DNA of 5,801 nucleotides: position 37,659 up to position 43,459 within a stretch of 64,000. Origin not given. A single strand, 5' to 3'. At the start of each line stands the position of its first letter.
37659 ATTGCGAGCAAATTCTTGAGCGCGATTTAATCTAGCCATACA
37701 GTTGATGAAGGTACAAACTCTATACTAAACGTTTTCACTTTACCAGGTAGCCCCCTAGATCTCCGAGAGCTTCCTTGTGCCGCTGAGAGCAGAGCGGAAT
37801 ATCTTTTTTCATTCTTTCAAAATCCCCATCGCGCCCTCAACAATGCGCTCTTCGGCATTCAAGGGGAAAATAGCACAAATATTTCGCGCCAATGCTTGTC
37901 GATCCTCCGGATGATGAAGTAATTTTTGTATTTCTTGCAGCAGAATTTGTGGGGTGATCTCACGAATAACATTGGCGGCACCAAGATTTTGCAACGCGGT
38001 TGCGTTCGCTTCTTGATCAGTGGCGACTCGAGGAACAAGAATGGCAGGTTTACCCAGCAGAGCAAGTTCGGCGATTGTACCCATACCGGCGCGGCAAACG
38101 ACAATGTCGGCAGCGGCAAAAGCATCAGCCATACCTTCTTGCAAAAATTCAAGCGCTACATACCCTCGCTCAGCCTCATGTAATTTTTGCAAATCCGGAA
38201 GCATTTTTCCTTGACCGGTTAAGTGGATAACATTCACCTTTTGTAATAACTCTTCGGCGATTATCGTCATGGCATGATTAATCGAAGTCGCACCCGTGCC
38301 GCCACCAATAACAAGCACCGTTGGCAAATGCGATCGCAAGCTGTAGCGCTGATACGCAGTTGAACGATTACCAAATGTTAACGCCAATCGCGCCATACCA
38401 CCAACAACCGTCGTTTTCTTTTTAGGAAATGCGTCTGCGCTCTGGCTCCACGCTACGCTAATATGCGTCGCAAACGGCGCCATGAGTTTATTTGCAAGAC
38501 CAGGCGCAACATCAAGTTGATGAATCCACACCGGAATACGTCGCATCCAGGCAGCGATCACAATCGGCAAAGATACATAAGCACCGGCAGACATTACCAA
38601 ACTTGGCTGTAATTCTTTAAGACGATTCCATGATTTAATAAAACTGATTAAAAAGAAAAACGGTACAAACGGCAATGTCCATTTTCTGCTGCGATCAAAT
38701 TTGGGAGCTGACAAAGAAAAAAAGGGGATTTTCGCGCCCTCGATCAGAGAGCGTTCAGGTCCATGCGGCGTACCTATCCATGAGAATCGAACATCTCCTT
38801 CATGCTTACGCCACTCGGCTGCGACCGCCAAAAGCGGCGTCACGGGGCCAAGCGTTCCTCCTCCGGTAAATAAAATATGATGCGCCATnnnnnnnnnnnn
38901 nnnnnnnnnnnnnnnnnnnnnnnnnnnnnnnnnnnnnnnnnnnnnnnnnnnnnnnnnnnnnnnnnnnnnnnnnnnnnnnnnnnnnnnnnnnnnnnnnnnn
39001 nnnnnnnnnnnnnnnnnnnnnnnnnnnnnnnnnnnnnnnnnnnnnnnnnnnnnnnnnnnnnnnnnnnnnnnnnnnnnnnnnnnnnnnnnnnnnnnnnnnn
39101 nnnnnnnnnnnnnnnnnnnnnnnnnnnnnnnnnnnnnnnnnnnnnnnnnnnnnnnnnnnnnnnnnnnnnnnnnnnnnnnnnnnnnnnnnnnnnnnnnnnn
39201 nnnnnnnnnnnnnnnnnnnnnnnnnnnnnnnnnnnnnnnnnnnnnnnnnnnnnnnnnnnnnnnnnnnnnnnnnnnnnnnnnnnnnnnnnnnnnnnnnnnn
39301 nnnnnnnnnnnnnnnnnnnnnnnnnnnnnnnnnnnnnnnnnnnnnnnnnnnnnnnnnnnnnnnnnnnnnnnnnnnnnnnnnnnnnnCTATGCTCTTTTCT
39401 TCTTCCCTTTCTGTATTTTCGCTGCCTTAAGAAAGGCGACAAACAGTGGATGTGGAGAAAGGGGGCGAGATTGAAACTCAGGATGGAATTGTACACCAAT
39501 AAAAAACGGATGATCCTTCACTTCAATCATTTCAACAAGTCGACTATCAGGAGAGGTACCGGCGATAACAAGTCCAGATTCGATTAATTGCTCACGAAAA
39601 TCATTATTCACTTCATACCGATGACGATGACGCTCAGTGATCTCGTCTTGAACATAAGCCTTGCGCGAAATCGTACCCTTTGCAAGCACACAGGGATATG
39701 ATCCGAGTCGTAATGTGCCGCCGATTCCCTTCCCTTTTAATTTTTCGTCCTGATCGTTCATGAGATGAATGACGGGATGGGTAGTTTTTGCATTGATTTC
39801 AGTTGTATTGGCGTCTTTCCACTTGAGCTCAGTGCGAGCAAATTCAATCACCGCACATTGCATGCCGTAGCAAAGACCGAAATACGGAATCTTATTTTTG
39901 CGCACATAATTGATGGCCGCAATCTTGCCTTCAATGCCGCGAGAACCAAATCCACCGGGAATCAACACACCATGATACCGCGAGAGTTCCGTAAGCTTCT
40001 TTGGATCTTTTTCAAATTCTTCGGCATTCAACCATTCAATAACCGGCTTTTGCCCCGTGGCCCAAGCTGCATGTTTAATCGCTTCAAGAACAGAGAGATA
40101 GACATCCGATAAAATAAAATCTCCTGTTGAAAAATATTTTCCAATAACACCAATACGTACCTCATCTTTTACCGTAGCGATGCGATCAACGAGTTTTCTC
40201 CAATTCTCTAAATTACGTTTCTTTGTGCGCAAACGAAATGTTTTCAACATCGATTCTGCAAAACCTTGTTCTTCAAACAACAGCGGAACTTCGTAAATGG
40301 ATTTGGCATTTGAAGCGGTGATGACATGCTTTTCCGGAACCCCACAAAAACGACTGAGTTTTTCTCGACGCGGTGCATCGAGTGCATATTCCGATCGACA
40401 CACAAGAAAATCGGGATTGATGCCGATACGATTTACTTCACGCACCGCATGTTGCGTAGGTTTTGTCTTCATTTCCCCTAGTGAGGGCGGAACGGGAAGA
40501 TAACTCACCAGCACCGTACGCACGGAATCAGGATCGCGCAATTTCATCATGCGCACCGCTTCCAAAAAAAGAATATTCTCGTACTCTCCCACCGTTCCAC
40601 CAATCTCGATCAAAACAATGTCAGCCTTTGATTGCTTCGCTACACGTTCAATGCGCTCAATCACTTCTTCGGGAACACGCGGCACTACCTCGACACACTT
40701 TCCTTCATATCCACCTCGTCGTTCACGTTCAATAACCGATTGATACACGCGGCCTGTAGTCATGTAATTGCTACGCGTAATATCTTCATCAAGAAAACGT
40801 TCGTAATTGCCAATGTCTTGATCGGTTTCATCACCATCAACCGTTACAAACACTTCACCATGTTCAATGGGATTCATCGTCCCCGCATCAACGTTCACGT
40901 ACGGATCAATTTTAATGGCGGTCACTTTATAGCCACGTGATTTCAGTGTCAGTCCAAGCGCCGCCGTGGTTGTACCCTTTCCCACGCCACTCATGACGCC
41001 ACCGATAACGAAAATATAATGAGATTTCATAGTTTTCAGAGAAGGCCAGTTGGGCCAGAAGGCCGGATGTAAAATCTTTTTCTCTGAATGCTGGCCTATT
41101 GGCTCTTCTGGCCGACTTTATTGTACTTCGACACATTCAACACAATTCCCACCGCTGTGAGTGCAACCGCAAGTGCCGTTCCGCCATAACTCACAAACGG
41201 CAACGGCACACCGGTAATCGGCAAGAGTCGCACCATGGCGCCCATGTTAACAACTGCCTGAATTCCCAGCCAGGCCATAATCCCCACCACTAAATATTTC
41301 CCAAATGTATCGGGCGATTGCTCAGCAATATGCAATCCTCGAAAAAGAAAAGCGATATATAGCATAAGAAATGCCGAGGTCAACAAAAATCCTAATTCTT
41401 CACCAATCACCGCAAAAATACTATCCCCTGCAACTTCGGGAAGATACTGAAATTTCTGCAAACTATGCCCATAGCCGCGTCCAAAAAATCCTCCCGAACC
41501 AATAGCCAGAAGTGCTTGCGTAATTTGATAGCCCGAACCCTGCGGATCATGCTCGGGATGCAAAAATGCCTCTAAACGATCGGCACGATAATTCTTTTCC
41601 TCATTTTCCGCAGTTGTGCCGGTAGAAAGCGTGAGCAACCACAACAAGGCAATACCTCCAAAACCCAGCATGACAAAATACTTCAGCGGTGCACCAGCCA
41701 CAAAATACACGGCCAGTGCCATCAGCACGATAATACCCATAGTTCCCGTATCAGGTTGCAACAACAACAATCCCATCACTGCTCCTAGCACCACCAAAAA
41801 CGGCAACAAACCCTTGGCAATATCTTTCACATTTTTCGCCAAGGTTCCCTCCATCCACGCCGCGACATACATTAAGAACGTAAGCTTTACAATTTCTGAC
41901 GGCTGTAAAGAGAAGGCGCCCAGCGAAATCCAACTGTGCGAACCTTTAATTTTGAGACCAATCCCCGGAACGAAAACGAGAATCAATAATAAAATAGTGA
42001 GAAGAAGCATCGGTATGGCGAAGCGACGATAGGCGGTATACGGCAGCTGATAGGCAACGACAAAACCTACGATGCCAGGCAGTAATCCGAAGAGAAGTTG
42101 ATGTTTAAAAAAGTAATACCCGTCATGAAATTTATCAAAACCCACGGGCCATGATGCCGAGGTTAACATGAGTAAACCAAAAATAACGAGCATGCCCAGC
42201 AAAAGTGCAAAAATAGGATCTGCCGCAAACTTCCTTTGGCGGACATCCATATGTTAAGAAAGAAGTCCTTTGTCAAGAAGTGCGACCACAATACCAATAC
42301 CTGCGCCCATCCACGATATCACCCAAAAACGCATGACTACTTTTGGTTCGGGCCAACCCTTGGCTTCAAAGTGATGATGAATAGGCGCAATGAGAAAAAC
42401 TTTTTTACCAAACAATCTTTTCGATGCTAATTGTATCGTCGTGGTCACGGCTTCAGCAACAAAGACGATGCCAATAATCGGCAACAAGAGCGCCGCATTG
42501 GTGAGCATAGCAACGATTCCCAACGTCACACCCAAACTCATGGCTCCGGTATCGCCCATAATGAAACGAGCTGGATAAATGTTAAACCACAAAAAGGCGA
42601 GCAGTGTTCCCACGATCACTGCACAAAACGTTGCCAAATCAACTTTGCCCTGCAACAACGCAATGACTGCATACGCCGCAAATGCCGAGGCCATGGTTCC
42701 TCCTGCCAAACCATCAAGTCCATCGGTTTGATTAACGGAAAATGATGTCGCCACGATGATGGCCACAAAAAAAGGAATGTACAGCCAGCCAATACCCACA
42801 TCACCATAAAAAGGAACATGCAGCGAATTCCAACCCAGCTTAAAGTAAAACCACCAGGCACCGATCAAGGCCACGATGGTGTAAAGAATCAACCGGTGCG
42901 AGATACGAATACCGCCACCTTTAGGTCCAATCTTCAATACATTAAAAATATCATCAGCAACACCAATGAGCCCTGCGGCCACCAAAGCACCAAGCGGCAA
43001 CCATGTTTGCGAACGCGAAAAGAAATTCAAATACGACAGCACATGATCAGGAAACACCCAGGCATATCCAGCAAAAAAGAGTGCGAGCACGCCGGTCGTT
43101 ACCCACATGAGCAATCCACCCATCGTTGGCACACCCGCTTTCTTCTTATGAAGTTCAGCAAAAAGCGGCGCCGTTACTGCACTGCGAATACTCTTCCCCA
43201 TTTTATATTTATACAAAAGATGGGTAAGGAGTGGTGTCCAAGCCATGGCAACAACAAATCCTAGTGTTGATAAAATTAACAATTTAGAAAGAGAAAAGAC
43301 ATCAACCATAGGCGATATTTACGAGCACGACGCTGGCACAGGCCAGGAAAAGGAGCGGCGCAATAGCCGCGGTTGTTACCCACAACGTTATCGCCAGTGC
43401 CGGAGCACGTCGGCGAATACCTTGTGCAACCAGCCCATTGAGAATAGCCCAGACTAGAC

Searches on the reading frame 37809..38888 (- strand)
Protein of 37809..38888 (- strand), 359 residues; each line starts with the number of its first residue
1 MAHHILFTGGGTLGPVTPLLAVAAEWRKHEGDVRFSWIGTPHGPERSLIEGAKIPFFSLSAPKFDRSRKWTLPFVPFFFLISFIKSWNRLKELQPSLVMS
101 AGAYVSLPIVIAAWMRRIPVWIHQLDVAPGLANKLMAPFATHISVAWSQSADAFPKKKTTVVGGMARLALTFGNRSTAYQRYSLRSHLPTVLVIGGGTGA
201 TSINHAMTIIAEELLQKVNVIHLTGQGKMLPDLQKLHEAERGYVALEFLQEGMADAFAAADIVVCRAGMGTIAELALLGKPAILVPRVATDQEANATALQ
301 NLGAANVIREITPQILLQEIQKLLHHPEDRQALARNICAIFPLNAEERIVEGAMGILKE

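Call 40: search_protein_families(library=pfam, proteins=[window:37809-38888:-], max_evalue=0.001)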
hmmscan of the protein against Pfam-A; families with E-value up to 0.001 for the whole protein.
window:37809-38888:- (359 aa): 3 families
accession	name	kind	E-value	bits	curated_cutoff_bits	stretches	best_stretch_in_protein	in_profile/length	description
PF04101.22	Glyco_tran_28_C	-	2.9e-28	99.4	22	1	190-336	1-153/166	Glycosyltransferase family 28 C-terminal domain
PF03033.26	Glyco_transf_28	-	5.7e-26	91.7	26.2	1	5-143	1-137/139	Glycosyltransferase family 28 N-terminal domain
PF13692.12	Glyco_trans_1_4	-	0.00089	20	27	0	210-325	24-141/142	Glycosyl transferases group 1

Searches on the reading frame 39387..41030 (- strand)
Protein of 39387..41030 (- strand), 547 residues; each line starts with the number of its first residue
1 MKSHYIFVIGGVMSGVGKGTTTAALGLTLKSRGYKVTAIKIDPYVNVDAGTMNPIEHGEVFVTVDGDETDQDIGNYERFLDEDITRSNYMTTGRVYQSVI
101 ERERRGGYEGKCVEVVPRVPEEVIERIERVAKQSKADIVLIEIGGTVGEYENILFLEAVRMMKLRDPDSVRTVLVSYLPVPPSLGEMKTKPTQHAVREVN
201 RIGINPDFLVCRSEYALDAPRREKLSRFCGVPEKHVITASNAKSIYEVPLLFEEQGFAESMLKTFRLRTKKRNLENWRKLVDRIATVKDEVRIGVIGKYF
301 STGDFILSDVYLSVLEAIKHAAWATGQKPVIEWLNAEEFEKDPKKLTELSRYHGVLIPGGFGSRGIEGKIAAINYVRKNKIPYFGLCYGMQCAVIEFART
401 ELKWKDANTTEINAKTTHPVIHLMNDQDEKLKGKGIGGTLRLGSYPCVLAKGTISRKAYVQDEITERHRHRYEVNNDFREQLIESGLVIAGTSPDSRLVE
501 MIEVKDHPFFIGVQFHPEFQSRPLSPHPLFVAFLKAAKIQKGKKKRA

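Call 40: search_protein_families(library=pfam, proteins=[window:39387-41030:-], max_evalue=0.001)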
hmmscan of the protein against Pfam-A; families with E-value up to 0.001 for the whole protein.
window:39387-41030:- (547 aa): 6 families
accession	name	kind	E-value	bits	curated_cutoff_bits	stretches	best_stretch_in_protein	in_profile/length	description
PF06418.20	CTP_synth_N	-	8.6e-106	353.6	26.1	1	4-267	1-265/265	CTP synthase N-terminus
PF00117.34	GATase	-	9.7e-39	133.4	22.8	1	307-535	2-189/190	Glutamine amidotransferase class-I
PF01656.29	CbiA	-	7.6e-08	32.8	25.4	1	9-123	3-54/125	CobQ/CobB/MinD/ParA nucleotide binding domain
PF07722.19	Peptidase_C26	-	2.1e-07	31.4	20.5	1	370-518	95-219/219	Peptidase C26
PF13614.12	AAA_31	-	0.00026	21.4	27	1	14-52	11-49/177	AAA domain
PF03308.22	MeaB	-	0.0004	19.9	23.1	1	13-51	41-79/273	Methylmalonyl Co-A mutase-associated GTPase MeaB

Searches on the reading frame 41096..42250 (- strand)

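Call 40: search_protein_families(library=pfam, proteins=[window:41096-42250:-], max_evalue=0.001)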
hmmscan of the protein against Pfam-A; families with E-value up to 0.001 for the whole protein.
window:41096-42250:- (384 aa): 1 family
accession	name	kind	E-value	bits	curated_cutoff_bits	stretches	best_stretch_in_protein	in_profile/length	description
PF01098.24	FTSW_RODA_SPOVE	-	9.8e-98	327.9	26.4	1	16-378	6-355/356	Cell cycle protein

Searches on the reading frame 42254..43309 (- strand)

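Call 40: search_protein_families(library=pfam, proteins=[window:42254-43309:-], max_evalue=0.001)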
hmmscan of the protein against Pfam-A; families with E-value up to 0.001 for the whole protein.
window:42254-43309:- (351 aa): 1 family
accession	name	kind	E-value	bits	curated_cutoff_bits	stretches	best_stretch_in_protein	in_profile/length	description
PF00953.26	Glycos_transf_4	-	2.7e-29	102.6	27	1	106-269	5-158/160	Glycosyl transferase family 4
